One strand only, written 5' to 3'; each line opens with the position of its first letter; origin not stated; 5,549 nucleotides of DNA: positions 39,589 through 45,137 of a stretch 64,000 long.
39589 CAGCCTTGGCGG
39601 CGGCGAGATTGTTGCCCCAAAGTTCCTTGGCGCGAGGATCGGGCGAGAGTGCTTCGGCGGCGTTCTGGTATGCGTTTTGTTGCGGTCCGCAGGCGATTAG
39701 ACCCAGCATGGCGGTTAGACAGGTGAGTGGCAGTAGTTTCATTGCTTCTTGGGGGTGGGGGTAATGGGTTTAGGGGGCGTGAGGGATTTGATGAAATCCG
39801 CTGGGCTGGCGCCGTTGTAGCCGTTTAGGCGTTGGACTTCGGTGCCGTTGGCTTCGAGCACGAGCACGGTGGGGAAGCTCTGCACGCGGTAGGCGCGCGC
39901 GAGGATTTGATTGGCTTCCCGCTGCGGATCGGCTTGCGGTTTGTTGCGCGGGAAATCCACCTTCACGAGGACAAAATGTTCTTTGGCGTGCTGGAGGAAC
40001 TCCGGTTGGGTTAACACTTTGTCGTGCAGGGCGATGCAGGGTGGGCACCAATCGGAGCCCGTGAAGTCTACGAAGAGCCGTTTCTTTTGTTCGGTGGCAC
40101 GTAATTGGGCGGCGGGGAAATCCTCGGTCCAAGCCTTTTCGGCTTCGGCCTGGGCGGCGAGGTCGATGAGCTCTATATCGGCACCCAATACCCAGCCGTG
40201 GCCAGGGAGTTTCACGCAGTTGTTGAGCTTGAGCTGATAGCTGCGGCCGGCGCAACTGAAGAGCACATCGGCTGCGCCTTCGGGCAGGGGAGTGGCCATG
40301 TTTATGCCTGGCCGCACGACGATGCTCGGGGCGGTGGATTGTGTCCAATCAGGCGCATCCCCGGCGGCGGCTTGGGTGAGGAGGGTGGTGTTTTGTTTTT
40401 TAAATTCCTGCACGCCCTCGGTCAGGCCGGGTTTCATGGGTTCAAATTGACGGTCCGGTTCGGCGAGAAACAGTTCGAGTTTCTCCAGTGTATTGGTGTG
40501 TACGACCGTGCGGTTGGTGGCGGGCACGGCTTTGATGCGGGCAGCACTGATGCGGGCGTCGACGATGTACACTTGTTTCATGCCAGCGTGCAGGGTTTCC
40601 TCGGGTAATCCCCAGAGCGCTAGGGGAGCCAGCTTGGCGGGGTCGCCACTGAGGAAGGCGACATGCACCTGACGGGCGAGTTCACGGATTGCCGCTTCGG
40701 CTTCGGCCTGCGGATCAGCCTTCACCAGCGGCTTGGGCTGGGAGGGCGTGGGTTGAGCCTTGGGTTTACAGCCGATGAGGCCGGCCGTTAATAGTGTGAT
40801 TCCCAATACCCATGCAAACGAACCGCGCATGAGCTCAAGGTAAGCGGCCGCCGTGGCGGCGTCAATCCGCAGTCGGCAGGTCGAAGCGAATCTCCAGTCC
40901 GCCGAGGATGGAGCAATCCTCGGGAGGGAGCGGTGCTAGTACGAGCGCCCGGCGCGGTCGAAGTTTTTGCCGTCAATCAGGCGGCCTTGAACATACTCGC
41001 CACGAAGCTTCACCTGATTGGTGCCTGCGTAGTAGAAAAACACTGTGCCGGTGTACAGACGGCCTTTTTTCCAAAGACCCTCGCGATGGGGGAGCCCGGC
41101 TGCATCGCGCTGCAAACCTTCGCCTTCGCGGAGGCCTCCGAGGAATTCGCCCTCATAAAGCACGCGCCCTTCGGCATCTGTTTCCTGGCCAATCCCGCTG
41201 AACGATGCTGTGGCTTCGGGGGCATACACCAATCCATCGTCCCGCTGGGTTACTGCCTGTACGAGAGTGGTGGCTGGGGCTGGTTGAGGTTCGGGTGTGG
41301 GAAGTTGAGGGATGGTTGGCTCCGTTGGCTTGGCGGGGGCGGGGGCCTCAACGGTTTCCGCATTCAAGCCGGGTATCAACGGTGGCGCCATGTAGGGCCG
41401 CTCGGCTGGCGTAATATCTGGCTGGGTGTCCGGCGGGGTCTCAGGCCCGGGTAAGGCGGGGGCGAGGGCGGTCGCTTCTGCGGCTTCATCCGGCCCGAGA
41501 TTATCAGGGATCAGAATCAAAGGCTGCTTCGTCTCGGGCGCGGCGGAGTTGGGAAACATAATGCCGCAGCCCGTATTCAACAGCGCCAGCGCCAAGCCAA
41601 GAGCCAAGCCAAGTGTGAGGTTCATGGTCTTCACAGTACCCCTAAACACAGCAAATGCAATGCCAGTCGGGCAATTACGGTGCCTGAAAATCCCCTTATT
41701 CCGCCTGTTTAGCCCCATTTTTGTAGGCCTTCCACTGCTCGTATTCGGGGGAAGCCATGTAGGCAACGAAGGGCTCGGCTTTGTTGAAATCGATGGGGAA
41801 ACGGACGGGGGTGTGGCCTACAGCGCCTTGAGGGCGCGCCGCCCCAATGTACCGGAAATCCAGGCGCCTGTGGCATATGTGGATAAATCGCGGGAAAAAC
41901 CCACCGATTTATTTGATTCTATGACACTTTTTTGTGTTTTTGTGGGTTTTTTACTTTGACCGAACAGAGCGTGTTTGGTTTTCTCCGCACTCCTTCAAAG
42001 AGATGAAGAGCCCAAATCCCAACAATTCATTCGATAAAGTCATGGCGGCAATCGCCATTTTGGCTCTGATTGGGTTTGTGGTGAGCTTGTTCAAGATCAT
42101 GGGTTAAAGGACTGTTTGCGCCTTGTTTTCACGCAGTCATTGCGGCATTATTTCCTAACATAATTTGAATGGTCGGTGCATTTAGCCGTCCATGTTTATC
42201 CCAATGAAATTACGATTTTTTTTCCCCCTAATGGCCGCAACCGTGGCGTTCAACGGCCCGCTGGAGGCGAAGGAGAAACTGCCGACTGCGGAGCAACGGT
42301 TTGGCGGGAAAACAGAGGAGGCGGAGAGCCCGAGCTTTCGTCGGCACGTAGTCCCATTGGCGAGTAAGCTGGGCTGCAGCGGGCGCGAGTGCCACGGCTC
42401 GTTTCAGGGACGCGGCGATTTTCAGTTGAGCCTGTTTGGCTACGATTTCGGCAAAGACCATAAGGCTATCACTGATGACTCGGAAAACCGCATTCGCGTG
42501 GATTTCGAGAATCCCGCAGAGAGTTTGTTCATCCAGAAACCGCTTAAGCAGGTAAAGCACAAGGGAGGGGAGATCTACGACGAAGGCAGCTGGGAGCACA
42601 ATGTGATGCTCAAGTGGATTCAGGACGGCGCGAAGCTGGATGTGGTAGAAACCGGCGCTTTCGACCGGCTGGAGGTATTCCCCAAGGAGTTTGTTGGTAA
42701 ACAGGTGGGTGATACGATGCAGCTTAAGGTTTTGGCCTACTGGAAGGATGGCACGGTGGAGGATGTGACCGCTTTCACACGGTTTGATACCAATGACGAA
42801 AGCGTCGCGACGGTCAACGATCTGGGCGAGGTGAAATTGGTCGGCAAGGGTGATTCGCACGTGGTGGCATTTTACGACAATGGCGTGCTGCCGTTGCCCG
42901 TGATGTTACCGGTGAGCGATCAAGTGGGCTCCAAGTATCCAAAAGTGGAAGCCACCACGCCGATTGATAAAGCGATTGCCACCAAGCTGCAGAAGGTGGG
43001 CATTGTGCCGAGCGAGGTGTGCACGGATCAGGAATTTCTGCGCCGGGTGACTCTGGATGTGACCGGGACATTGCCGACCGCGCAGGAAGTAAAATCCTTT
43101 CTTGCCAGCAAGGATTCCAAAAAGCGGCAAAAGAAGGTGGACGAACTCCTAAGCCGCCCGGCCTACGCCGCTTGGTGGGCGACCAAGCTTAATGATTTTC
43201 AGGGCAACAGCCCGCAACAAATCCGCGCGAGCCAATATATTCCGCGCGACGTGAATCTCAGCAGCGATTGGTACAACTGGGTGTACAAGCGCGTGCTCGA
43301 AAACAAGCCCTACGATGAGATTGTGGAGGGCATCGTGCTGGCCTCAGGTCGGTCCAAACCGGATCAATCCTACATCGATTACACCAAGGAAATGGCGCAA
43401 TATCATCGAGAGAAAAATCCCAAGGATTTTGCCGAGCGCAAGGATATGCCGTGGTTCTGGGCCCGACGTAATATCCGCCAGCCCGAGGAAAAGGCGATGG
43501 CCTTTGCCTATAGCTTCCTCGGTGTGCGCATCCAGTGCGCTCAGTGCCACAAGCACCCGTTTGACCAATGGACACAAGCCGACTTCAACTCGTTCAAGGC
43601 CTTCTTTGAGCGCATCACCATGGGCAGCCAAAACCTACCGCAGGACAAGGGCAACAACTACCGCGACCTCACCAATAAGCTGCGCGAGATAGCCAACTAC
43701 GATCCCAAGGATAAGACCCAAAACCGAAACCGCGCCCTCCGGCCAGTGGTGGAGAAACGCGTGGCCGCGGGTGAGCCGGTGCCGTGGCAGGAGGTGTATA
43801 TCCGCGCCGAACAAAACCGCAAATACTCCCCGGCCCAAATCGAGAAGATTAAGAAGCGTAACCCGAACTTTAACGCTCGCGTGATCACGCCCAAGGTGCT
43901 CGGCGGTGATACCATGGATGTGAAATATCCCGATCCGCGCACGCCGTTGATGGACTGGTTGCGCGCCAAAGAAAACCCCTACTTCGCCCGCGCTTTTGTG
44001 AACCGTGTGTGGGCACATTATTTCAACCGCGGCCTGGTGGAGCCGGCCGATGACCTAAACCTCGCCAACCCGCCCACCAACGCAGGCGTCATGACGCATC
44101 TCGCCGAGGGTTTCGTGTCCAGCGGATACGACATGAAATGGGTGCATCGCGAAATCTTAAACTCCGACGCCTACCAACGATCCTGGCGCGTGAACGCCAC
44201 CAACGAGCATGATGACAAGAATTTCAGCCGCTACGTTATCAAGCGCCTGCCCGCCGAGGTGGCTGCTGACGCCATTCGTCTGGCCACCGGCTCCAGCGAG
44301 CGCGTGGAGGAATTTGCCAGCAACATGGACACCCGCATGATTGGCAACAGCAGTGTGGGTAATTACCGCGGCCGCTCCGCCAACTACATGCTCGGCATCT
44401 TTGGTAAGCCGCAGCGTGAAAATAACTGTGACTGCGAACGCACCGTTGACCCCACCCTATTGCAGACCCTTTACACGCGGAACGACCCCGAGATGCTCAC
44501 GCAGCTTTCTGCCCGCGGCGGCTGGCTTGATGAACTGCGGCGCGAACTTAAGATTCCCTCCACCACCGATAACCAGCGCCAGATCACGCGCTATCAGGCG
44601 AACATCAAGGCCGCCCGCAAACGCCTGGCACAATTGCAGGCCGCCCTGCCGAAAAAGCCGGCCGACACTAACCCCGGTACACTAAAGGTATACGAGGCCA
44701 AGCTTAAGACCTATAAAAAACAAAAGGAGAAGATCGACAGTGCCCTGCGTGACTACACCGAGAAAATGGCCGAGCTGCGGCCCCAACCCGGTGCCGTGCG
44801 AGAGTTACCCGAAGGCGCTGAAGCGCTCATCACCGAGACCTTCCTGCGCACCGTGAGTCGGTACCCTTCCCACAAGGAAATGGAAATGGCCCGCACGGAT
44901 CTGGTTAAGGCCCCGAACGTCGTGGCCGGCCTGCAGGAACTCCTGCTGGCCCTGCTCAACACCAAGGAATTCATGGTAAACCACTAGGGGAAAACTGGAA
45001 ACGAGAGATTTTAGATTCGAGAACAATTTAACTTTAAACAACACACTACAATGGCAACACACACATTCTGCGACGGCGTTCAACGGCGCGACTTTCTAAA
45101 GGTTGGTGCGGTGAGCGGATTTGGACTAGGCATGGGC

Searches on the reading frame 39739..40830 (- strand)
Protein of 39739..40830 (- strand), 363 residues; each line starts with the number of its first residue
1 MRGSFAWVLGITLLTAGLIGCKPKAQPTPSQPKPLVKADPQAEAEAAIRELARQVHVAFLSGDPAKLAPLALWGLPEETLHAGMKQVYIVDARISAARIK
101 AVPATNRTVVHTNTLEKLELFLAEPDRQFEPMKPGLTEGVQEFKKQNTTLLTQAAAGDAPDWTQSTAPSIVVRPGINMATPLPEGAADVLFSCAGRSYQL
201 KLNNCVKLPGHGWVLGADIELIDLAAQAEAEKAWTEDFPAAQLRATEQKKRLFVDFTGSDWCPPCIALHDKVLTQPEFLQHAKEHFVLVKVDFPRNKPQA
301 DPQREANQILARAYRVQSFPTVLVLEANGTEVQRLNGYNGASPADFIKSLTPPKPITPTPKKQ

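Call 83: search_protein_families(library=pfam, proteins=[window:39739-40830:-], max_evalue=0.001)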
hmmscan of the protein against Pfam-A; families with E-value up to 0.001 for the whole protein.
window:39739-40830:- (363 aa): 4 families
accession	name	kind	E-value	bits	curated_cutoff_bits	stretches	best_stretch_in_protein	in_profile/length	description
PF13098.12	Thioredoxin_2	-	6.7e-16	59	27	1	245-347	1-101/104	Thioredoxin-like domain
PF13899.12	Thioredoxin_7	-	6.4e-15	55.5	27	1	233-326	1-82/83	Thioredoxin-like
PF00085.26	Thioredoxin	-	3.8e-06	27.3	23.5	1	247-340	16-93/103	Thioredoxin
PF13905.12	Thioredoxin_8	-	0.00085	20.1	27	0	258-330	9-93/94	Thioredoxin-like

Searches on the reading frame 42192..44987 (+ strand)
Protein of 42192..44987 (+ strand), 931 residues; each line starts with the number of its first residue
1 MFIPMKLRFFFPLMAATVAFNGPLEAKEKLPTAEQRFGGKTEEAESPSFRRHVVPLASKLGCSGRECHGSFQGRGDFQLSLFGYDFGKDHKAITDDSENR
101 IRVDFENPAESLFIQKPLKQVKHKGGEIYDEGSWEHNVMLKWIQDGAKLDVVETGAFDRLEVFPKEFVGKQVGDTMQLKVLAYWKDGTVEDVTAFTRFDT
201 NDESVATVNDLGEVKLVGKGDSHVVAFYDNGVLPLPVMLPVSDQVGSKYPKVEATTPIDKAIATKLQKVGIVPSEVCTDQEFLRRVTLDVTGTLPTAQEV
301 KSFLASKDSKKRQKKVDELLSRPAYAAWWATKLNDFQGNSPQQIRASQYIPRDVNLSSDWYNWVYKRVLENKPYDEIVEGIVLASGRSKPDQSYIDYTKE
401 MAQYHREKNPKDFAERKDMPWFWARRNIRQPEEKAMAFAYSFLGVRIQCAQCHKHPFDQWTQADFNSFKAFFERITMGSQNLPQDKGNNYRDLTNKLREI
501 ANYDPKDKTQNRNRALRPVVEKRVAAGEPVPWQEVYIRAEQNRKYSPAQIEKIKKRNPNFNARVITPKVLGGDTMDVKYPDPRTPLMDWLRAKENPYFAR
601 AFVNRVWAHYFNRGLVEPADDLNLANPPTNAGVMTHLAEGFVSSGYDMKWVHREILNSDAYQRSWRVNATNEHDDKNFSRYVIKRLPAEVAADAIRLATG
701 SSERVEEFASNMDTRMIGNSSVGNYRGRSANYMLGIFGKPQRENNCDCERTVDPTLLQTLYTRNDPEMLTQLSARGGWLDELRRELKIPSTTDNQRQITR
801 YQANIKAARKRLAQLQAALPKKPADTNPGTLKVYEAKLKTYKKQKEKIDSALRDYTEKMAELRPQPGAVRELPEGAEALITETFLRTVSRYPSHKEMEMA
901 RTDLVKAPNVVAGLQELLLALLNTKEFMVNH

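Call 76: search_protein_families(library=pfam, proteins=[window:42192-44987:+], max_evalue=0.001)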
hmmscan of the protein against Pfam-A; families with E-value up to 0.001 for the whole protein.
window:42192-44987:+ (931 aa): 2 families
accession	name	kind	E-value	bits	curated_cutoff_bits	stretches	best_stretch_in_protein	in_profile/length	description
PF07583.16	PSCyt2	-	7.2e-51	173.5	29.8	1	257-475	1-207/209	Protein of unknown function (DUF1549)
PF07587.16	PSD1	-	8.9e-40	137.1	28.5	1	583-774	2-208/244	Protein of unknown function (DUF1553)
